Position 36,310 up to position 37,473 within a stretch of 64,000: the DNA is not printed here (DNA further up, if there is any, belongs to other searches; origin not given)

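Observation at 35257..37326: Reverse-order cyanophycin-synthetase-like architecture: Mur-ligase (FolC/CapB-like) domain followed by an ATP-grasp domain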

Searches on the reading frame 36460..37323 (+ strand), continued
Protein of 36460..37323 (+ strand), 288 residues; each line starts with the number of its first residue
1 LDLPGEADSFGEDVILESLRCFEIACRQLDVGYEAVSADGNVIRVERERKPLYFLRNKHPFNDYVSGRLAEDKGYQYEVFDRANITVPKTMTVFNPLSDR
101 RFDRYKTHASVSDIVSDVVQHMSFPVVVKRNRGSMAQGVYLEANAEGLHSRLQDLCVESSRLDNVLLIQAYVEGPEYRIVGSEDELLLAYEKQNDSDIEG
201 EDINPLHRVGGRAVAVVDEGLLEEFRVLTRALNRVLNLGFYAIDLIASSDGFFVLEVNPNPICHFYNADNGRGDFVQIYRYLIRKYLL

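Call 51: find_encoding_contigs(protein=P0130, flank=8000, max_places=2)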
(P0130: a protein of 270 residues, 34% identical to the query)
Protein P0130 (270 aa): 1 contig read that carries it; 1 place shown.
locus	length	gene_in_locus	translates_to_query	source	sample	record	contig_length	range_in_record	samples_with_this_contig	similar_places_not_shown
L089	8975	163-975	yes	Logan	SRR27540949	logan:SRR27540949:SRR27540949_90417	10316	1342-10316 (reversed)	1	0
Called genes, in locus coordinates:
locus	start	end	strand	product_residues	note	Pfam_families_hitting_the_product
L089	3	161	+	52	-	?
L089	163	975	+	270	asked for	PF14397:ATPgrasp_ST (faint), PF08443:RimK, PF07478:Dala_Dala_lig_C (weak)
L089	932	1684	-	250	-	PF20772:TACO1_YebC_N, PF01709:Transcrip_reg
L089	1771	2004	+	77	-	-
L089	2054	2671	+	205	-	PF01726:LexA_DNA_bind, PF00717:Peptidase_S24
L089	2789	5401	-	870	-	PF01624:MutS_I, PF05188:MutS_II, PF05192:MutS_III, PF05190:MutS_IV, PF00488:MutS_V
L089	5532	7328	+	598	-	PF02518:HATPase_c, PF13589:HATPase_c_3, PF01119:DNA_mis_repair, PF08676:MutL_C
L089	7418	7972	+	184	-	PF01250:Ribosomal_S6, PF01084:Ribosomal_S18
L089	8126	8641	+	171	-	-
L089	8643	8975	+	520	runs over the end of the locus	-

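Call 52: list_cluster_members(proteins=[P0137, P0138, P0141, P0142, P0143, P0144, P0146, P0148, P0150, P0160])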
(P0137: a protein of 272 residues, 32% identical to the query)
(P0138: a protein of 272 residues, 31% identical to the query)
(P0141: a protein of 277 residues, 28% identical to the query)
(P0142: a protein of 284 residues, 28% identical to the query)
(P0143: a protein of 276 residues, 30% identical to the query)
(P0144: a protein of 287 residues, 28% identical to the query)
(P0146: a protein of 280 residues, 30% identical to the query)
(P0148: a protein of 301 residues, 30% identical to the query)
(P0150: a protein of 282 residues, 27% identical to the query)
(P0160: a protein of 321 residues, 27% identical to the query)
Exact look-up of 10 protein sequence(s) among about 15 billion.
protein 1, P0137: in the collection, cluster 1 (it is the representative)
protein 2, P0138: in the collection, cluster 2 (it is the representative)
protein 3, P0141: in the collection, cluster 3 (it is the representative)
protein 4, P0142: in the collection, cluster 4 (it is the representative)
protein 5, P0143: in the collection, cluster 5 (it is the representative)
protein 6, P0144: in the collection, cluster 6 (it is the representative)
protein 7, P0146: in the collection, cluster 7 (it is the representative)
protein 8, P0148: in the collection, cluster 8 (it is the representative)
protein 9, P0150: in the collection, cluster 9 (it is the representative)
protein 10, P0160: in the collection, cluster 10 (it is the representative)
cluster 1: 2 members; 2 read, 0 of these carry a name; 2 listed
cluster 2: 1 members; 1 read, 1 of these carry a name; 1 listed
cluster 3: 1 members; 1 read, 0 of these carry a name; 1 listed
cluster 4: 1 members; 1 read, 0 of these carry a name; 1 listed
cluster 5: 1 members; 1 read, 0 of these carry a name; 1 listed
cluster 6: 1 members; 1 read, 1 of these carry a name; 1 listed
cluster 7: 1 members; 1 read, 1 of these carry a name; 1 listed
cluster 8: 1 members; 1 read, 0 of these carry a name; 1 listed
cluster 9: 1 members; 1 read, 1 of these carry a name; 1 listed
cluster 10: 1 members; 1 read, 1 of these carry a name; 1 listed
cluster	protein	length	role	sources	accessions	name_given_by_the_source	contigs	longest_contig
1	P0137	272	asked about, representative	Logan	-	-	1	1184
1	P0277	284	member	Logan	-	-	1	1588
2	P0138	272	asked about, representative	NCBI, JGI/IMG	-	glutathione synthase/RimK-type ligase-like ATP-grasp enzyme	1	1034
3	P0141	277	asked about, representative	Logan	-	-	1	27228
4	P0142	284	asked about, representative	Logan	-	-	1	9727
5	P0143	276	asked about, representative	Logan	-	-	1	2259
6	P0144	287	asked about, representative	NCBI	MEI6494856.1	MAG: YheC/YheD family protein, partial [bacterium]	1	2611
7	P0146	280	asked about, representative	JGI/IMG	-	glutathione synthase/RimK-type ligase-like ATP-grasp enzyme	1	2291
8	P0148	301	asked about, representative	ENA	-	-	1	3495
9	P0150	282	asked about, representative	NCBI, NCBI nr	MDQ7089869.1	MAG: ATP-grasp domain-containing protein [Methylococcales bacterium] | ATP-grasp domain-containing protein [Methylococcales bacterium]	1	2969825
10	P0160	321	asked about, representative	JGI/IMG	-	glutathione synthase/RimK-type ligase-like ATP-grasp enzyme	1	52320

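Call 53: find_encoding_contigs(protein=P0150, flank=8000, max_places=2)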
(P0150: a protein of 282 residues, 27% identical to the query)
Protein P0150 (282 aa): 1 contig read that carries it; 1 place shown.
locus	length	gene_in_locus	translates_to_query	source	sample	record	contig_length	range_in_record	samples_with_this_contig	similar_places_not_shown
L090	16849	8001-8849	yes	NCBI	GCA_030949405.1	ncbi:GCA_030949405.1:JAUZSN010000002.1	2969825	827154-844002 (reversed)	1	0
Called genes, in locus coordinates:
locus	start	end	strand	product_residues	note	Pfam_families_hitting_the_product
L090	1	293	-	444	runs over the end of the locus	PF13375:RnfC_N, PF01512:Complex1_51K, PF10531:SLBB, PF12838:Fer4_7 (weak), PF13183:Fer4_8 (weak), PF13187:Fer4_9 (weak), PF13237:Fer4_10 (faint)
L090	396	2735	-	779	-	PF14814:UB2H, PF00912:Transgly, PF00905:Transpeptidase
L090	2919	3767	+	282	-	-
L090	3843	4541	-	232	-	PF01113:DapB_N, PF05173:DapB_C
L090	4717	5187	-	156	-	PF01613:Flavin_Reduct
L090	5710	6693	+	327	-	PF00933:Glyco_hydro_3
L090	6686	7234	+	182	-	PF00156:Pribosyltran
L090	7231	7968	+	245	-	PF01048:PNP_UDP_1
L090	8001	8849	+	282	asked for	PF14397:ATPgrasp_ST (faint), PF02655:ATP-grasp_3 (faint), PF03133:TTL (faint), PF02955:GSH-S_ATP (weak), PF07478:Dala_Dala_lig_C (weak), PF08443:RimK, PF14398:ATPgrasp_YheCD (weak)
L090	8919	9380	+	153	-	PF01584:CheW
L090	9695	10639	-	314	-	PF00004:AAA, PF07726:AAA_3, PF07728:AAA_5, PF17863:AAA_lid_2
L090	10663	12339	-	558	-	PF13584:BatD, PF25607:DUF7939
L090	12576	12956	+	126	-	-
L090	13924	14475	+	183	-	PF03602:Cons_hypoth95, PF09445:Methyltransf_15 (faint), PF13649:Methyltransf_25 (faint)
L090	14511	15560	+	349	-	PF01118:Semialdhyde_dh, PF22698:Semialdhyde_dhC_1, PF02774:Semialdhyde_dhC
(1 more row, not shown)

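Call 54: find_encoding_contigs(protein=P0141, flank=8000, max_places=2)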
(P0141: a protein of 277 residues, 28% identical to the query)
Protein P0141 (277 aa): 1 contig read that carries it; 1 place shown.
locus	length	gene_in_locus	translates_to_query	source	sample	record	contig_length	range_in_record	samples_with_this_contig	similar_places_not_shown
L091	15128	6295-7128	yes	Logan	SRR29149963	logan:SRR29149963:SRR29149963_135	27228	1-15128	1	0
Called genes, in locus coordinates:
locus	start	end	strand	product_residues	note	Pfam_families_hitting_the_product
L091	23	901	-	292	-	PF02424:ApbE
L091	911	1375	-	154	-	-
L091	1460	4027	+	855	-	PF00690:Cation_ATPase_N, PF00122:E1-E2_ATPase, PF00702:Hydrolase, PF13246:Cation_ATPase, PF00689:Cation_ATPase_C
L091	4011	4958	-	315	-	PF00535:Glycos_transf_2, PF10111:Glyco_tranf_2_2, PF13506:Glyco_transf_21 (weak), PF13641:Glyco_tranf_2_3, PF13632:Glyco_trans_2_3 (weak)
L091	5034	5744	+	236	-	PF01996:F420_ligase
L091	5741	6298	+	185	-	PF01195:Pept_tRNA_hydro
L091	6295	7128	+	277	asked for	PF14397:ATPgrasp_ST (faint), PF07478:Dala_Dala_lig_C (weak), PF08443:RimK, PF14398:ATPgrasp_YheCD (weak)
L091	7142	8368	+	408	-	PF07690:MFS_1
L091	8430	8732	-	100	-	-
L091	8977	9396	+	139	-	-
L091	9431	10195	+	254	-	PF01790:LGT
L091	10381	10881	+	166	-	PF02643:DUF192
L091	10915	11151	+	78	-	PF02583:Trns_repr_metal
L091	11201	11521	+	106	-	PF00085:Thioredoxin, PF00578:AhpC-TSA (weak), PF13899:Thioredoxin_7 (weak), PF13098:Thioredoxin_2, PF13905:Thioredoxin_8 (faint)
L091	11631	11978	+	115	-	PF05635:23S_rRNA_IVP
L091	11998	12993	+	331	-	PF00890:FAD_binding_2 (faint), PF01134:GIDA (faint), PF07992:Pyr_redox_2, PF13738:Pyr_redox_3, PF00070:Pyr_redox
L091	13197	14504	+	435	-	PF02812:ELFV_dehydrog_N, PF00208:ELFV_dehydrog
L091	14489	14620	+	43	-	-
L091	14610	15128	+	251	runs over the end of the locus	PF13098:Thioredoxin_2 (weak), PF13462:Thioredoxin_4, PF01323:DSBA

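Call 55: find_encoding_contigs(protein=P0160, flank=8000, max_places=2)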
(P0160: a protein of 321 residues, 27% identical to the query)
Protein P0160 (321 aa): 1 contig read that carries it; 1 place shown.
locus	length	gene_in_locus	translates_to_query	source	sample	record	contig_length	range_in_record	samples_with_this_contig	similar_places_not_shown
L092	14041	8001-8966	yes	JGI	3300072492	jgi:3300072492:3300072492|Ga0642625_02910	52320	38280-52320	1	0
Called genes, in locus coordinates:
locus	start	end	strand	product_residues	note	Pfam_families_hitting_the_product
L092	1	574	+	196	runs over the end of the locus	PF18933:PsbP_2 (weak)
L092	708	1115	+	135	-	-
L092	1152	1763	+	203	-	PF04203:Sortase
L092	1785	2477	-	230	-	PF00072:Response_reg, PF00486:Trans_reg_C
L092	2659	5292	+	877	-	PF03477:ATP-cone, PF00317:Ribonuc_red_lgN, PF02867:Ribonuc_red_lgC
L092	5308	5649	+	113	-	-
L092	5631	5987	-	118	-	PF04480:DUF559, PF18741:MTES_1575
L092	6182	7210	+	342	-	PF00268:Ribonuc_red_sm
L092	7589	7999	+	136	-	PF00877:NLPC_P60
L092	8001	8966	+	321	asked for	PF14397:ATPgrasp_ST (faint), PF02655:ATP-grasp_3 (weak), PF08443:RimK, PF14398:ATPgrasp_YheCD (faint)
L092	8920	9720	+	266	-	PF00763:THF_DHG_CYH, PF02882:THF_DHG_CYH_C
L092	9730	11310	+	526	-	PF25917:BSH_RND (faint), PF25973:BSH_CzcB (faint), PF25954:Beta-barrel_RND_2 (weak), PF25990:Beta-barrel_YknX (faint), PF25967:RND-MFP_C (faint), PF25989:YknX_C (weak)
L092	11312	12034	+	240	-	PF02463:SMC_N, PF00005:ABC_tran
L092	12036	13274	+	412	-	PF12704:MacB_PCD, PF02687:FtsX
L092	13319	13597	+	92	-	-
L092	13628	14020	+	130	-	-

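Call 60: find_related_loci(query=A4, collection=metagenome_contigs, flank=6000)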
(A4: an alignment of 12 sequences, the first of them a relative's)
Query A4 (321 aa) in metagenome_contigs; peptide patterns used: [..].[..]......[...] (x = any residue, [..] = any of these).
173 stretches matched a pattern; 154 encode a relative of the query (tblastn E <= 1e-3); the best 80 are kept; 80 distinct loci.
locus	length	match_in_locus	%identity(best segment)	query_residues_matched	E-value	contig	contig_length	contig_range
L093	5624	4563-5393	46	26-302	7e-90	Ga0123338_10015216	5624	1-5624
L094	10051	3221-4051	46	26-302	7e-90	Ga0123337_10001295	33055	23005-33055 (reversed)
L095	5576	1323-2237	47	2-297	2e-89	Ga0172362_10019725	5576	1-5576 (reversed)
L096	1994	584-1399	49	26-297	2e-93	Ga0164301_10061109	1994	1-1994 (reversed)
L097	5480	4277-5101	48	26-300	2e-87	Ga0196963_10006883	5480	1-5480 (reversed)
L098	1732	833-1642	49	29-298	2e-92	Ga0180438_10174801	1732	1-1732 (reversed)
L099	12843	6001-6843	47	16-297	5e-87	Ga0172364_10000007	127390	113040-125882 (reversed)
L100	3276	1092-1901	48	26-294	2e-87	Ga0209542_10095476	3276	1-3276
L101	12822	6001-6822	47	26-298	1e-83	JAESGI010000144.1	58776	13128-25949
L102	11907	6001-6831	44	31-303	1e-82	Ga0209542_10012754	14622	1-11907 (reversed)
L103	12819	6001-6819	48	26-298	2e-82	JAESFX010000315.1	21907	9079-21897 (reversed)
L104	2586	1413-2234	45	26-298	3e-84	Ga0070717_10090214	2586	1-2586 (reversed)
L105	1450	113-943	45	26-302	5e-87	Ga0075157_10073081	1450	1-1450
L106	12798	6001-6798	47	34-298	5e-82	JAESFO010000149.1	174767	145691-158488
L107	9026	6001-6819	46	26-297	1e-81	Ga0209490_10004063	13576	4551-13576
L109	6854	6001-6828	45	24-297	5e-81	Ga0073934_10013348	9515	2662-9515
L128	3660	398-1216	46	26-297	7e-80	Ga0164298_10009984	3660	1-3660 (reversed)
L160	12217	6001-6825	45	27-296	1e-75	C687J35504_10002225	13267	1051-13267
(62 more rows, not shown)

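Call 63: search_protein_families(library=pfam, proteins=[L107:4263-4949:+, L101:5094-5975:+, L107:3900-4244:+, L107:5033-5380:+, L107:5380-5823:+, L101:4008-4958:-, L107:1864-2838:-, L128:1300-1710:+, L107:6899-8158:-, L109:4456-5907:+], max_evalue=0.001)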
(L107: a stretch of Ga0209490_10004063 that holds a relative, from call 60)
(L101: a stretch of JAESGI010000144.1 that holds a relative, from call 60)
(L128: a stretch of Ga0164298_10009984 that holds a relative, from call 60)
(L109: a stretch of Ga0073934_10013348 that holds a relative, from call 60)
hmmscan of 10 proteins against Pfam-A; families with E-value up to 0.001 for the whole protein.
L107:4263-4949:+ (229 aa): 2 families
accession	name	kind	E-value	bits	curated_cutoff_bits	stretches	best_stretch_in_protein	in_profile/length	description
PF06114.19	Peptidase_M78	-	1.5e-09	38.1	22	1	84-199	37-122/123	IrrE N-terminal-like domain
PF10263.15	SprT-like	-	0.00039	20.7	25.6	1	69-107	37-79/108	SprT-like family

L101:5094-5975:+ (294 aa): 0 families

L107:3900-4244:+ (115 aa): 4 families
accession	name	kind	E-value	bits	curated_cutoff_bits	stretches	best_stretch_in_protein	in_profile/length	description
PF12844.13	HTH_19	-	1.5e-12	47.7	30.2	1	14-77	1-62/64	Helix-turn-helix domain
PF01381.28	HTH_3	-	2.5e-10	40.7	23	1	17-73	1-55/55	Helix-turn-helix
PF13560.12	HTH_31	-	1.9e-07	31.7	27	1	13-72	2-60/64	Helix-turn-helix domain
PF13413.12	HTH_25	-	1.6e-06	28.2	24.6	1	17-72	2-61/62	Helix-turn-helix domain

L107:5033-5380:+ (116 aa): 0 families

L107:5380-5823:+ (148 aa): 0 families

L101:4008-4958:- (317 aa): 1 family
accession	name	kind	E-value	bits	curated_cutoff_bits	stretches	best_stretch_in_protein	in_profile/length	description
PF00149.33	Metallophos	-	5.3e-17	63.3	21.5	1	54-235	2-191/191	Calcineurin-like phosphoesterase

L107:1864-2838:- (325 aa): 0 families

L128:1300-1710:+ (137 aa): 0 families

L107:6899-8158:- (420 aa): 0 families

L109:4456-5907:+ (484 aa): 4 families
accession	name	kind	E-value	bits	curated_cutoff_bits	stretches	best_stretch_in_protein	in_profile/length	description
PF09334.17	tRNA-synt_1g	-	1.2e-88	298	20.1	2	140-368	162-390/391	tRNA synthetases class I (M)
PF00133.28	tRNA-synt_1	-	4.3e-32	111.8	22.7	2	225-333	296-403/414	tRNA synthetases class I (I, L, M and V)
PF01406.26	tRNA-synt_1e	-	2.1e-11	44.2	27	1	16-129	19-131/301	tRNA synthetases class I (C) catalytic domain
PF01921.24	tRNA-synt_1f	-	0.00015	21.3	27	0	265-348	240-324/360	tRNA synthetases class I (K)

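Call 69: find_homologous_proteins(query=P0133, max_evalue=0.00001)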
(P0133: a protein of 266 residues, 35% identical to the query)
Query P0133 (266 aa): 11 proteins with E <= 0.00001 among 162 candidates.
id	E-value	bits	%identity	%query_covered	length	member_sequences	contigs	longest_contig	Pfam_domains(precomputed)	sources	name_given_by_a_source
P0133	1.1e-174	597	100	100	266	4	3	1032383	PF08443.17,PF07478.19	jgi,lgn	jgi:glutathione synthase/RimK-type ligase-like ATP-grasp enzyme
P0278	5.4e-100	352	59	100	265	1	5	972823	PF08443.17,PF07478.19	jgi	jgi:glutathione synthase/RimK-type ligase-like ATP-grasp enzyme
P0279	5.8e-95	336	58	100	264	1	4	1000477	PF08443.17,PF02655.20,PF07478.19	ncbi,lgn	-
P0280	1.1e-94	335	58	100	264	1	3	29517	PF08443.17,PF07478.19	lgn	-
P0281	1.3e-91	325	56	100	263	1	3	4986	PF08443.17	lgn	-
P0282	2.5e-90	321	54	100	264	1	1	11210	PF08443.17,PF07478.19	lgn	-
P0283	6.5e-87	309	54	100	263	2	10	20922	-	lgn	-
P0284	2.0e-78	282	51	100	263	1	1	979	PF08443.17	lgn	-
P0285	5.8e-76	273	50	99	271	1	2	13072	PF14398.12,PF08443.17,PF02655.20,PF07478.19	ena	-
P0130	9.2e-66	240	45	100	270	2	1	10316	PF14397.12,PF08443.17,PF07478.19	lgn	-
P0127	1.4e-54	203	40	98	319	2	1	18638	PF14397.12,PF14398.12,PF08443.17,PF07478.19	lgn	-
